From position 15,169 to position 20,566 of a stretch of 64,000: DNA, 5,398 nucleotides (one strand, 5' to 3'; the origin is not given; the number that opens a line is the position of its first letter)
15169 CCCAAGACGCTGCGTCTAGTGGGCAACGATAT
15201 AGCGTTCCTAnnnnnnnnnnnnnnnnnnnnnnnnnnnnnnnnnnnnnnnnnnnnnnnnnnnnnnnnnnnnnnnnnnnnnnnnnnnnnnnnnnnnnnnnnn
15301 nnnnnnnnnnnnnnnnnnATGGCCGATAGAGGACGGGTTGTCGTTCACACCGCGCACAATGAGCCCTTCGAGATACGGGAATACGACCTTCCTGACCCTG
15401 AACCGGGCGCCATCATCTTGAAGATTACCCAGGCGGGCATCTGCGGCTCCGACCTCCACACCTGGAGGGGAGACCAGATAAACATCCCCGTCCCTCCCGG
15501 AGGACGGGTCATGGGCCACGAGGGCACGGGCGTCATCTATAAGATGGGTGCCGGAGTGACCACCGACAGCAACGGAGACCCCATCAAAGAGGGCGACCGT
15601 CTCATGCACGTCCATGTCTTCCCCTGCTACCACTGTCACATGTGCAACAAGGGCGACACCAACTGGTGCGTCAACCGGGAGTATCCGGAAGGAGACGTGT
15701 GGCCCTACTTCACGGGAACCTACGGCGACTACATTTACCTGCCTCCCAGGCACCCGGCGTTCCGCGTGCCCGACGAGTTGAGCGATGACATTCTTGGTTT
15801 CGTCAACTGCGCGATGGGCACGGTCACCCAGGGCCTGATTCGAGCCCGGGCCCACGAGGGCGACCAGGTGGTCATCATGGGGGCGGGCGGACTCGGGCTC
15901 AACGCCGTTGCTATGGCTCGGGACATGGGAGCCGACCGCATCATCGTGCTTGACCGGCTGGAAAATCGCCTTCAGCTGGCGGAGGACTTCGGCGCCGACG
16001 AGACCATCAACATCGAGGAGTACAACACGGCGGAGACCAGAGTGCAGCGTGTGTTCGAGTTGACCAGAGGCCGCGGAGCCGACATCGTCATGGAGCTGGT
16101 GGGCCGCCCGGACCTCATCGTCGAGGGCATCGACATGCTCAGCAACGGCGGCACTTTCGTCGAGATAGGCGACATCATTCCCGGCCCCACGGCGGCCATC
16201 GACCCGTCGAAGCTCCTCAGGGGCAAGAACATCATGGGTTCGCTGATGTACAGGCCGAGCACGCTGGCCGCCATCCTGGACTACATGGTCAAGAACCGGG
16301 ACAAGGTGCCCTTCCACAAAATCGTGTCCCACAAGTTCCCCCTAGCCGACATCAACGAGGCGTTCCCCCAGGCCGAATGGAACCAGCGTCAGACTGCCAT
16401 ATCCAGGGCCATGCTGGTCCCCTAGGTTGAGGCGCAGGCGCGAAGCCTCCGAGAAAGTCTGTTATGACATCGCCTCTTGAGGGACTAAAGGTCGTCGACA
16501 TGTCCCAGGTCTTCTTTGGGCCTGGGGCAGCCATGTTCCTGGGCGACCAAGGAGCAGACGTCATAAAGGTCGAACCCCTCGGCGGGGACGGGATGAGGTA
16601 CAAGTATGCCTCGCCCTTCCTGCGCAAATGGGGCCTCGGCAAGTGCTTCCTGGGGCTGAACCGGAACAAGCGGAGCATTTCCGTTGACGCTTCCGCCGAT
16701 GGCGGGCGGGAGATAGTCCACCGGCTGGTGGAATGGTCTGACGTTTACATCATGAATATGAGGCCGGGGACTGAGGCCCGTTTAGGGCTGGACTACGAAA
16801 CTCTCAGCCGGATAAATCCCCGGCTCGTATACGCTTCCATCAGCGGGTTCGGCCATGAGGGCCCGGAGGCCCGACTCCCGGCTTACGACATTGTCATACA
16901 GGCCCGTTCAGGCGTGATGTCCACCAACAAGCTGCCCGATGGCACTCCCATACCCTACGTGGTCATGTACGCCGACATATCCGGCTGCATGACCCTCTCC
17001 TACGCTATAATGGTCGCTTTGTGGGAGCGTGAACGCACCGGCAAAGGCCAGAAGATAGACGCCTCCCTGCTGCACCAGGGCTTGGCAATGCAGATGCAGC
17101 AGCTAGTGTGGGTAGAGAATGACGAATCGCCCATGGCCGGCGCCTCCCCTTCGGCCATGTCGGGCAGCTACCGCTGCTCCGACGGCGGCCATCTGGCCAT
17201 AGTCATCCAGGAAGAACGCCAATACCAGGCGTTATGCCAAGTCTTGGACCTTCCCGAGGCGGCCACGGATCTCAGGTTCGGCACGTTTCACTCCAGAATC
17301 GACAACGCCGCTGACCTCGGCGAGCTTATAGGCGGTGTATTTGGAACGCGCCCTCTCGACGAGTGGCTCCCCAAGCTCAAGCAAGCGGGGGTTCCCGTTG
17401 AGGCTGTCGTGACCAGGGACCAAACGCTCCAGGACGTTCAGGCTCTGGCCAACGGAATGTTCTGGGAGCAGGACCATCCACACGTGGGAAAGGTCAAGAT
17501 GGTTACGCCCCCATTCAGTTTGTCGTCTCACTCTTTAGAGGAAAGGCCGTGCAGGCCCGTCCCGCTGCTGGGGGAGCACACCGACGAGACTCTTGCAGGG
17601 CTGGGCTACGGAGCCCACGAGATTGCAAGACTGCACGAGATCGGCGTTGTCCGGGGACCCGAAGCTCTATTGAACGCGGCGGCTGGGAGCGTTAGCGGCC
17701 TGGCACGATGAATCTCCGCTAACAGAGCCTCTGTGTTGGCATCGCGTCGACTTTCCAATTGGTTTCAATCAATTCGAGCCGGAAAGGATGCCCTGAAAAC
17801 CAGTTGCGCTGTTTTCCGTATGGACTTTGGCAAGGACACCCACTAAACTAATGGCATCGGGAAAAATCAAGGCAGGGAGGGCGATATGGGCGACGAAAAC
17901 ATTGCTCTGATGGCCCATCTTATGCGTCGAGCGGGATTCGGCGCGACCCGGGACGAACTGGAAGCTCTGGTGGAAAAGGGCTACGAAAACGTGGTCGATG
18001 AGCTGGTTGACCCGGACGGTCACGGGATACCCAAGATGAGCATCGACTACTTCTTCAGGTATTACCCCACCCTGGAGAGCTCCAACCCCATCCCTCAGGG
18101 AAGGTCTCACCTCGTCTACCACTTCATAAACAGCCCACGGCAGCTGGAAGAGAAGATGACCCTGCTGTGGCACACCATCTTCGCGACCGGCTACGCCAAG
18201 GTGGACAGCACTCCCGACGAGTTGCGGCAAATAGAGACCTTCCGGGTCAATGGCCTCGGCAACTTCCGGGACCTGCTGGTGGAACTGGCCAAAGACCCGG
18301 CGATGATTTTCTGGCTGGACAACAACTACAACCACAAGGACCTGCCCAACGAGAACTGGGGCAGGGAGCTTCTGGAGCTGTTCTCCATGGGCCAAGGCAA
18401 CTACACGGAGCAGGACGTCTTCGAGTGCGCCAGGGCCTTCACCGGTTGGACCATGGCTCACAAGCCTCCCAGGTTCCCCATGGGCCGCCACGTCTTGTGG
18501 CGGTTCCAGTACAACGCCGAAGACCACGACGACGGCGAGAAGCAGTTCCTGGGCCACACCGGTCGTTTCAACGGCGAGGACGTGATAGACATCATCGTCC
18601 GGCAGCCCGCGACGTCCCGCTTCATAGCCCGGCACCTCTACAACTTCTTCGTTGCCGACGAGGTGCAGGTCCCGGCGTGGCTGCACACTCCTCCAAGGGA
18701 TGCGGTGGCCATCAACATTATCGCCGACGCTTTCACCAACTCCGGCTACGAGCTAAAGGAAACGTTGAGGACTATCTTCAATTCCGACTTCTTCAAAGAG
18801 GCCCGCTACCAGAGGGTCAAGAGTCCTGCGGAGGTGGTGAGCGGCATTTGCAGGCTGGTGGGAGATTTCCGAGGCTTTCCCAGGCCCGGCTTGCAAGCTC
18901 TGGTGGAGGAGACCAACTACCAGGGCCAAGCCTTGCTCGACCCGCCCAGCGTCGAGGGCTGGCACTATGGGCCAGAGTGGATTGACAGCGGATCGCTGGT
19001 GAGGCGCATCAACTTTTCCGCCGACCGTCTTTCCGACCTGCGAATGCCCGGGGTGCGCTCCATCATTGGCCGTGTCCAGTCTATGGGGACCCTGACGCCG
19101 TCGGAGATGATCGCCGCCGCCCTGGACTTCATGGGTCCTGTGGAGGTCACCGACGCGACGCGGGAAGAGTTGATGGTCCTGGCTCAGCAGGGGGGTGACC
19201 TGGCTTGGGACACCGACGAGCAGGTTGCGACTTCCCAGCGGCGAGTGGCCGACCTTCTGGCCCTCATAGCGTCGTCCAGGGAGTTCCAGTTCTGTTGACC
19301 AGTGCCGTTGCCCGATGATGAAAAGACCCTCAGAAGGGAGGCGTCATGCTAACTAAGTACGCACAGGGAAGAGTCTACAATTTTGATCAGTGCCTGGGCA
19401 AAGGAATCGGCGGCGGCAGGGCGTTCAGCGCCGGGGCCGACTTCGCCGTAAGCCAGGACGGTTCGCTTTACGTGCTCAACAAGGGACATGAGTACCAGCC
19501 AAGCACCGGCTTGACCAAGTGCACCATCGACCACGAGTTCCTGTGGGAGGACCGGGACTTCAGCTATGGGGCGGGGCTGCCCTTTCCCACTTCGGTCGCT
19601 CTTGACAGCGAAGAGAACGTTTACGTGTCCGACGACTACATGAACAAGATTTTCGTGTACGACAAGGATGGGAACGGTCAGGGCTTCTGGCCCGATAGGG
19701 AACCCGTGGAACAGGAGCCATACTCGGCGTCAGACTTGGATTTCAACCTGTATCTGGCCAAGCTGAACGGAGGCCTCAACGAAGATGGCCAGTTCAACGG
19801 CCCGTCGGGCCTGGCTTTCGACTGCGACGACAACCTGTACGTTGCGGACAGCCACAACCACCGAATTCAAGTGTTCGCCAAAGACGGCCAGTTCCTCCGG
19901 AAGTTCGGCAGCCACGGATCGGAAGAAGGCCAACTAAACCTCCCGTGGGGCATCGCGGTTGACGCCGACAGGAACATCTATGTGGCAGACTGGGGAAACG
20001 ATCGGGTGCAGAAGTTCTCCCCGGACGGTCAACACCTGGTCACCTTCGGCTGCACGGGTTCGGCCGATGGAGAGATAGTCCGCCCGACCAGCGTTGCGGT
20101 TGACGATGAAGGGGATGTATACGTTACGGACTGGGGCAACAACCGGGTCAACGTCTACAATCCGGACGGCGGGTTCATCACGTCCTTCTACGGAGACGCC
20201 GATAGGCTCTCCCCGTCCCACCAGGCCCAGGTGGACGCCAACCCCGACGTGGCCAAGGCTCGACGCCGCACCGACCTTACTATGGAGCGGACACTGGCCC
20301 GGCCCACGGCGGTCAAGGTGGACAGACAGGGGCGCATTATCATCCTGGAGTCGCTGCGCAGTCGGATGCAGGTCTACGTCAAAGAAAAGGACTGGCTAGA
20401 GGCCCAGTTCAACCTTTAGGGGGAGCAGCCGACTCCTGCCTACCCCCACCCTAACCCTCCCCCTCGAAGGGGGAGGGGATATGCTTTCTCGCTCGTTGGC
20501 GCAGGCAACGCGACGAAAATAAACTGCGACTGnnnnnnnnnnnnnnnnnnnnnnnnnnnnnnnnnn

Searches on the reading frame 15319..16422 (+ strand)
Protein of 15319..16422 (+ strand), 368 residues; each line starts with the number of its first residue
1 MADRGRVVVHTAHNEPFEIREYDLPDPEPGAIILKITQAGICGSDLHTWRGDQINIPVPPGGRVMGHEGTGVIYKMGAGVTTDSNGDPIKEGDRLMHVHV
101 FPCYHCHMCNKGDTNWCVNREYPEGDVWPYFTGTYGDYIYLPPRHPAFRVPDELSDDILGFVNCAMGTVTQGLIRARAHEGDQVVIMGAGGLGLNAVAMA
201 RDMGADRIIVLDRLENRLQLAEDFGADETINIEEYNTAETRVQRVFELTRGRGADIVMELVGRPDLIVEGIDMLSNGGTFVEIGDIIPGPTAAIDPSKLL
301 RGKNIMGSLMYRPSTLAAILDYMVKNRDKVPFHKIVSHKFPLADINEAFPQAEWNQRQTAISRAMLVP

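Call 92: search_protein_families(library=pfam, proteins=[window:15319-16422:+], max_evalue=0.00001)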
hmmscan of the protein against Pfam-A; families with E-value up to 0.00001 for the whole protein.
window:15319-16422:+ (368 aa): 5 families
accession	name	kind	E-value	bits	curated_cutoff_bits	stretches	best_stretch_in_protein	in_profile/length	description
PF00107.32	ADH_zinc_N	-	1.3e-25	90.3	31.8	1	191-322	1-126/129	Zinc-binding dehydrogenase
PF08240.17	ADH_N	-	3.7e-18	66.1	23.5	1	29-152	2-104/104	Alcohol dehydrogenase GroES-like domain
PF16912.11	Glu_dehyd_C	-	2e-10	40.9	34.9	1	176-352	27-201/211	Glucose dehydrogenase C-terminus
PF13602.12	ADH_zinc_N_2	-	5.3e-08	34.3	27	1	225-353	2-124/134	Zinc-binding dehydrogenase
PF01262.27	AlaDh_PNT_C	-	2.2e-06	27.7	23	1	182-238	29-87/214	Alanine dehydrogenase/PNT, C-terminal domain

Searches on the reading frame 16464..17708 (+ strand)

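Call 92: search_protein_families(library=pfam, proteins=[window:16464-17708:+], max_evalue=0.00001)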
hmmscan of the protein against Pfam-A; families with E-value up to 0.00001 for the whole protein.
window:16464-17708:+ (415 aa): 1 family
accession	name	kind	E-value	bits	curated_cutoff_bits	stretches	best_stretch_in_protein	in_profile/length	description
PF02515.22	CoA_transf_3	-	2.3e-109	366.3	23.3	1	5-373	1-366/366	CoA-transferase family III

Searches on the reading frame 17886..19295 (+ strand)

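Call 92: search_protein_families(library=pfam, proteins=[window:17886-19295:+], max_evalue=0.00001)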
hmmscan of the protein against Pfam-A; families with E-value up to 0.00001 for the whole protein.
window:17886-19295:+ (470 aa): 1 family
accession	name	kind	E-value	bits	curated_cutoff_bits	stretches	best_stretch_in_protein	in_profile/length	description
PF08811.16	DUF1800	-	8e-100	335.4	26.1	1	11-468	1-418/419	Protein of unknown function (DUF1800)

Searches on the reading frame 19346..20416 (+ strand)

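Call 68: search_protein_families(library=pfam, proteins=[window:19346-20416:+], max_evalue=0.00001)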
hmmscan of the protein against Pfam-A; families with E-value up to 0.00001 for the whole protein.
window:19346-20416:+ (357 aa): 8 families
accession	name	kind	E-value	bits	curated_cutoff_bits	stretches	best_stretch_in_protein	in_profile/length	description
PF01436.27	NHL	-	1.7e-39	132.3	20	3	150-177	1-28/28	NHL repeat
PF08450.18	SGL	-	1.6e-14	54.6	26.3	1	149-231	132-217/246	SMP-30/Gluconolactonase/LRE-like region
PF25021.1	TEN_NHL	-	5.7e-11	42.4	27.1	0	139-175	318-354/357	Teneurin NHL domain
PF06739.17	SBBP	-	2.4e-10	40.6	20.5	0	245-261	13-29/38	Beta-propeller repeat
PF17170.10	DUF5128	-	2.8e-10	40.4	22.9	0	160-228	52-121/321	6-bladed beta-propeller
PF13449.12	Phytase-like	-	2.1e-07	31.6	27.6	0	155-187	72-104/284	Esterase-like activity of phytase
PF24684.1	Vgb_lyase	-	3.2e-07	29.9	50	0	199-280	182-257/290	Virginiamycin B lyase family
PF22701.2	Mala_s_1-like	-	1.3e-06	28.8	27.5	1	81-266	1-150/195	Mal s 1 allergenic protein-like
